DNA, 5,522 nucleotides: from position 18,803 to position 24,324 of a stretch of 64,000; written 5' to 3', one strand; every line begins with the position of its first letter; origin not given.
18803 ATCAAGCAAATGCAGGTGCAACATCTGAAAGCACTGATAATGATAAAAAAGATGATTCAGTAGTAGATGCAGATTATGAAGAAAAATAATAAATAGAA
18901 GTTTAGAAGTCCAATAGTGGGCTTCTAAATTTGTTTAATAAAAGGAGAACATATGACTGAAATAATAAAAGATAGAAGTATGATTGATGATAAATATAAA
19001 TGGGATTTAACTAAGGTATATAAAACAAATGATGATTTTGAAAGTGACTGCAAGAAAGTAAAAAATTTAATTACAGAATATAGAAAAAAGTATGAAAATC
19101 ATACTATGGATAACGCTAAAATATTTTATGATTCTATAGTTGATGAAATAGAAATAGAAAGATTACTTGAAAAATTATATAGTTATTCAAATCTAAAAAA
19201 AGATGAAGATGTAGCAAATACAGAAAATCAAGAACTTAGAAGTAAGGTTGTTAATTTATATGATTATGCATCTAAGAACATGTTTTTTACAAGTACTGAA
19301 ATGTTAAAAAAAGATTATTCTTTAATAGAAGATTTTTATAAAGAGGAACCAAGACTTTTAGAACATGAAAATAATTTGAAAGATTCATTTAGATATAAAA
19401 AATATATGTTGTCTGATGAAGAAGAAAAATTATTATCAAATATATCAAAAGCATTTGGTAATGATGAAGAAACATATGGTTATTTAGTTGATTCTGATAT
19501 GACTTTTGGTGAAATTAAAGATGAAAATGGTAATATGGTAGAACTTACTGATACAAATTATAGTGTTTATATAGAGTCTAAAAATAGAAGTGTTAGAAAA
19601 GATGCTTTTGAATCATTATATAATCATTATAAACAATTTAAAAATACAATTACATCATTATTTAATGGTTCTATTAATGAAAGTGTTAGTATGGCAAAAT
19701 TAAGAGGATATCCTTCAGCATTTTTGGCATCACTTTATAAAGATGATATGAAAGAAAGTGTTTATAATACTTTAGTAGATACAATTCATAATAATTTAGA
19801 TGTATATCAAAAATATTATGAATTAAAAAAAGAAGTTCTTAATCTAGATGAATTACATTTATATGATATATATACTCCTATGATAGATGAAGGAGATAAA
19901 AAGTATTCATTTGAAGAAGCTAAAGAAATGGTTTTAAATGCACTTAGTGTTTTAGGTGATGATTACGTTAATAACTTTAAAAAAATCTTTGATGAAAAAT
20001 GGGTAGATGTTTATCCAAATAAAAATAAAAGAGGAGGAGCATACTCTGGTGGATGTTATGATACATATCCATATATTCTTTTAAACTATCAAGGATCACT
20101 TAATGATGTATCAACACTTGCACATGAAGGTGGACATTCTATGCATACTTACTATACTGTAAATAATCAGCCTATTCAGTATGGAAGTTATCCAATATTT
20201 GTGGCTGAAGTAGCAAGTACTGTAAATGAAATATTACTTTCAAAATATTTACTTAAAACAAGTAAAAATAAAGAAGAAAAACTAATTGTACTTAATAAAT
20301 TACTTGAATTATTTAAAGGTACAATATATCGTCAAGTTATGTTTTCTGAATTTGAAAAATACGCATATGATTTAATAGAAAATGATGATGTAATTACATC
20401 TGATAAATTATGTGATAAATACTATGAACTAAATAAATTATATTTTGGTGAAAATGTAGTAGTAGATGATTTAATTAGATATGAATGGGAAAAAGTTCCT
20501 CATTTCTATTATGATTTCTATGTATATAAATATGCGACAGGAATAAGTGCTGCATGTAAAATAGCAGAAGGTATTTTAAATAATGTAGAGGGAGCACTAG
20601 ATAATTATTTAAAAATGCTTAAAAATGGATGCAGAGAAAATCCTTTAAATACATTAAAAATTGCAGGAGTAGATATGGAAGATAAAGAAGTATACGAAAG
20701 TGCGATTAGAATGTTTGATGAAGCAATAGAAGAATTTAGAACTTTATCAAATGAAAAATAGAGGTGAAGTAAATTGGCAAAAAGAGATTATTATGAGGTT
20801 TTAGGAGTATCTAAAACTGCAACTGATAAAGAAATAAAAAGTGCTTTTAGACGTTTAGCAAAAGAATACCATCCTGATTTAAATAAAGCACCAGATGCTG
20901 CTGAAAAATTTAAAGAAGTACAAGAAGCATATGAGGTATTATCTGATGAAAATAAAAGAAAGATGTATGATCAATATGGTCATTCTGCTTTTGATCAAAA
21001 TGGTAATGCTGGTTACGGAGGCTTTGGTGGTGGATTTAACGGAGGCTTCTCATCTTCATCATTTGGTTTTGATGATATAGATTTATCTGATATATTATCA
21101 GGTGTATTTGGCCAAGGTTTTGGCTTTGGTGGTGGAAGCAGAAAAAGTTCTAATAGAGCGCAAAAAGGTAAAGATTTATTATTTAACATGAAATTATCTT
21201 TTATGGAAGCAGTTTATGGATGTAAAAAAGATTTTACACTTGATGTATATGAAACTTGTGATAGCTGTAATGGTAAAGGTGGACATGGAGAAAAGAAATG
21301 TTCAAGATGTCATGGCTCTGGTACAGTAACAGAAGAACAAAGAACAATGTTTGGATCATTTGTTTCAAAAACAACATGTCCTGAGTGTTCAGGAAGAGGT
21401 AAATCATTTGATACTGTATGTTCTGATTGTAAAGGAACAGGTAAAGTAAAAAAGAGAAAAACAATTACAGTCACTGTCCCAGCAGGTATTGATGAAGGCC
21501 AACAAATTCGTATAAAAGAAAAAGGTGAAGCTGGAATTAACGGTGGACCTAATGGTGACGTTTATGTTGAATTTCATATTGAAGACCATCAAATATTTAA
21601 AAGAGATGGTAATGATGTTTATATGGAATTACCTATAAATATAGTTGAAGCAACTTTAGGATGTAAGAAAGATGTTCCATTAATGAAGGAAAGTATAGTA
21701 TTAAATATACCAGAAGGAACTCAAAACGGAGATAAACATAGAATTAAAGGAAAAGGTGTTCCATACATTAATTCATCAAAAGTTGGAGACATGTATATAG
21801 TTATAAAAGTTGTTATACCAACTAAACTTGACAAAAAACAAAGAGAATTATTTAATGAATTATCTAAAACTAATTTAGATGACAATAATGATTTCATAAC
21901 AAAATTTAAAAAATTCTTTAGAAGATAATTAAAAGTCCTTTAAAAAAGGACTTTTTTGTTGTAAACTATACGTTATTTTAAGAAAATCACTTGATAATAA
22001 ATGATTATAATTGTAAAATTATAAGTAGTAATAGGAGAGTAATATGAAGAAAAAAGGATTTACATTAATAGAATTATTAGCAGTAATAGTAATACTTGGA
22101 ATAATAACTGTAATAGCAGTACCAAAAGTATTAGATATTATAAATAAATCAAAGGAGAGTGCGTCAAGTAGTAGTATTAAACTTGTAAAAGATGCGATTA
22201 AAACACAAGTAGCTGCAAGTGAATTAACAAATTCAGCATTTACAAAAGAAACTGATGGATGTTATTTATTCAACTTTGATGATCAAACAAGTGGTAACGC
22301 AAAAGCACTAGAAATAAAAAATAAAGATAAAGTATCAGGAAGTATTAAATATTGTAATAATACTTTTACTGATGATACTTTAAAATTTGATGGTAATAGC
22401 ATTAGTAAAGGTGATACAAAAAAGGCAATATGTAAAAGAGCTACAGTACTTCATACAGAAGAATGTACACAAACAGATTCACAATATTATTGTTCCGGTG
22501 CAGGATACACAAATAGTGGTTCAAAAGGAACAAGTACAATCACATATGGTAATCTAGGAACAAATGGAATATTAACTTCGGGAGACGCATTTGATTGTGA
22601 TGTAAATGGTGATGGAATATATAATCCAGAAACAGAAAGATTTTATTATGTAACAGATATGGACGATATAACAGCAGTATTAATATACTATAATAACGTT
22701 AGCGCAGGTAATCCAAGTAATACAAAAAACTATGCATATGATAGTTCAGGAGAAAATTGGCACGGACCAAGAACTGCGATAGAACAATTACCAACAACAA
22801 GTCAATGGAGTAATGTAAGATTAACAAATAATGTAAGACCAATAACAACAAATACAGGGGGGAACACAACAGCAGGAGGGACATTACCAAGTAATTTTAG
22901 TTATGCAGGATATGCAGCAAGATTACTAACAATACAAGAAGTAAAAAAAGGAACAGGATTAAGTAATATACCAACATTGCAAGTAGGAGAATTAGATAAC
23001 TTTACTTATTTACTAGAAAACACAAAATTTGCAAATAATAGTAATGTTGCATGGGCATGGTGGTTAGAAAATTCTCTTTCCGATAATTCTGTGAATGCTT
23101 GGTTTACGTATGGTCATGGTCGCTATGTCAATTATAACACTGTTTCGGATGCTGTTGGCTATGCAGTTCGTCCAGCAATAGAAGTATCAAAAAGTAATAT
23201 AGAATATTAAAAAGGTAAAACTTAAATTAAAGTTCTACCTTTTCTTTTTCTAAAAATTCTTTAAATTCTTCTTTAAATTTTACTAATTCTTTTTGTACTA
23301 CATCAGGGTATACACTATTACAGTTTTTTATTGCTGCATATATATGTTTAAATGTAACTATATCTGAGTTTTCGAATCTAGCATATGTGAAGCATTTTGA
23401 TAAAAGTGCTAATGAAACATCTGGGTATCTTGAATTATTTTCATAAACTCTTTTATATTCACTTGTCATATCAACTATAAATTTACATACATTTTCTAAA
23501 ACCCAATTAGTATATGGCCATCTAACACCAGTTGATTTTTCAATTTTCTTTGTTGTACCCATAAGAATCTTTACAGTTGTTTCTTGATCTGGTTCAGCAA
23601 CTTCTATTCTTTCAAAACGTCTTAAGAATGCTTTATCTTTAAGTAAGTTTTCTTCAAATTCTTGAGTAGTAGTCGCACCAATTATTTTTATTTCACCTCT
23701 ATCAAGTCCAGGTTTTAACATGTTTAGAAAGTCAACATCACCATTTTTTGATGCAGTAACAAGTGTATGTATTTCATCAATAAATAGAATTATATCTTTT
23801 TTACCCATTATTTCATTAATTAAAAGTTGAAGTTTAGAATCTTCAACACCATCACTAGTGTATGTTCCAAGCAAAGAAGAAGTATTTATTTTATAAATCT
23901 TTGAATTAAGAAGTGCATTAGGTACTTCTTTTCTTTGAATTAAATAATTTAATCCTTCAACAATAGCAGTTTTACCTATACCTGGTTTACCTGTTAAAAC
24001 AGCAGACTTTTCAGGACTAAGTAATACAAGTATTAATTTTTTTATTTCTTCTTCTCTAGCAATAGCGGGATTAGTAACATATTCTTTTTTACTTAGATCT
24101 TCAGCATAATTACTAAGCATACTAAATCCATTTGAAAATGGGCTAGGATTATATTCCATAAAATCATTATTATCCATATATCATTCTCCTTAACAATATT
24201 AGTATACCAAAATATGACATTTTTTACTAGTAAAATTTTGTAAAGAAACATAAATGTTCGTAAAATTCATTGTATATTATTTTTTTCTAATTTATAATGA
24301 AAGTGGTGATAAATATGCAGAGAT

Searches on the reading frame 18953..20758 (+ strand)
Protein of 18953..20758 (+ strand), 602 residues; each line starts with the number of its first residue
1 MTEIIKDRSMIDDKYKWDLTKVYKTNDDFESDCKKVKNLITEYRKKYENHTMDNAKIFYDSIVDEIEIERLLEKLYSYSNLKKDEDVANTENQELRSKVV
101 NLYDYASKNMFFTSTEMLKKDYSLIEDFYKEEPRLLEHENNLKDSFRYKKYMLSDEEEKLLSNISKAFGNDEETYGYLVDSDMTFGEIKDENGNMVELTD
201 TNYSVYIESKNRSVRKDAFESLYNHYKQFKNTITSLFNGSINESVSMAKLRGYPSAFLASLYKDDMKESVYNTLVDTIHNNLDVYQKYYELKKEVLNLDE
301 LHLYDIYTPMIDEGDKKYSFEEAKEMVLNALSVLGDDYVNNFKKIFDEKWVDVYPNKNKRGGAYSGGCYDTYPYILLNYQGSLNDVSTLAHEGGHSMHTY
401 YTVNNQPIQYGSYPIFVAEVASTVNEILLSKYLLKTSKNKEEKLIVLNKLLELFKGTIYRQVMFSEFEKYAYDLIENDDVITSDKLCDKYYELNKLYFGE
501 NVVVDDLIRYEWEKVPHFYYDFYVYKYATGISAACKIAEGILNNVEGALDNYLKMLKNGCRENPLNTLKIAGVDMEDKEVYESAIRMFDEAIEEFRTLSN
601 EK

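Call 27: search_protein_families(library=pfam, proteins=[window:18953-20758:+], max_evalue=0.000001)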
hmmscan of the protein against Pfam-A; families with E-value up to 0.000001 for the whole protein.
window:18953-20758:+ (602 aa): 2 families
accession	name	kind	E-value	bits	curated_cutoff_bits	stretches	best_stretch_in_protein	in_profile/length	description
PF01432.26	Peptidase_M3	-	2.1e-72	245.4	27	1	206-586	2-456/457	Peptidase family M3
PF08439.15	Peptidase_M3_N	-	1.5e-14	54.4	25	1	116-185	1-70/70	Oligopeptidase F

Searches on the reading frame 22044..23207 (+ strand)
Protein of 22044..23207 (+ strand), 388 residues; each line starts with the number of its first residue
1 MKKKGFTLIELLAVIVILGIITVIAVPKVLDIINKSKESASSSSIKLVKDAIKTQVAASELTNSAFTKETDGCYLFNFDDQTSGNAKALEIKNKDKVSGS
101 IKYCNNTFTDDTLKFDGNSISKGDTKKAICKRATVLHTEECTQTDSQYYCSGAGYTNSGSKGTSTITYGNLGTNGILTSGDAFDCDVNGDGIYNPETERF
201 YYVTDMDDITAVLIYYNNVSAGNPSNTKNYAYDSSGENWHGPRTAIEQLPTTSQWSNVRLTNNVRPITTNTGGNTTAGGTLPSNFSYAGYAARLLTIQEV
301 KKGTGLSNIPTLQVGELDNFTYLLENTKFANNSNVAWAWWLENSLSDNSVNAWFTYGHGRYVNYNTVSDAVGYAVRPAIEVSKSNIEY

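Call 27: search_protein_families(library=pfam, proteins=[window:22044-23207:+], max_evalue=0.000001)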
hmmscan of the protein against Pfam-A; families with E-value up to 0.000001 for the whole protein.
window:22044-23207:+ (388 aa): 1 family
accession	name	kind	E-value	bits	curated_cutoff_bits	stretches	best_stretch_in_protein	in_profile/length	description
PF07963.17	N_methyl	-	2.5e-07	30.4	21.2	1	2-25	3-26/27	Prokaryotic N-terminal methylation motif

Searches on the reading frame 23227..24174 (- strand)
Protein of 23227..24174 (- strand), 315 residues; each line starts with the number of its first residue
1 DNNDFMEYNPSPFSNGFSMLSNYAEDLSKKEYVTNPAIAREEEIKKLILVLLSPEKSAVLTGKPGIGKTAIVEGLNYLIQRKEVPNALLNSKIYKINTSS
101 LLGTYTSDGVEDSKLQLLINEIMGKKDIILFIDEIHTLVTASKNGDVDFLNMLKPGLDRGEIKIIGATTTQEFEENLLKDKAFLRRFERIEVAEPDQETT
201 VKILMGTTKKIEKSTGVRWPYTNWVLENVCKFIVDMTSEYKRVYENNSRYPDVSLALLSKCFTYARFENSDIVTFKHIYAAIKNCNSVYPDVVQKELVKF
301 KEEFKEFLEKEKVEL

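Call 27: search_protein_families(library=pfam, proteins=[window:23227-24174:-], max_evalue=0.000001)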
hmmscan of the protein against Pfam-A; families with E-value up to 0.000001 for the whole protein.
window:23227-24174:- (315 aa): 1 family
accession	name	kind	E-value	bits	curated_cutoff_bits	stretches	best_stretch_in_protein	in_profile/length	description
PF00004.35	AAA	-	2.2e-13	51.2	21.2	1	59-189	2-125/131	ATPase family associated with various cellular activities (AAA)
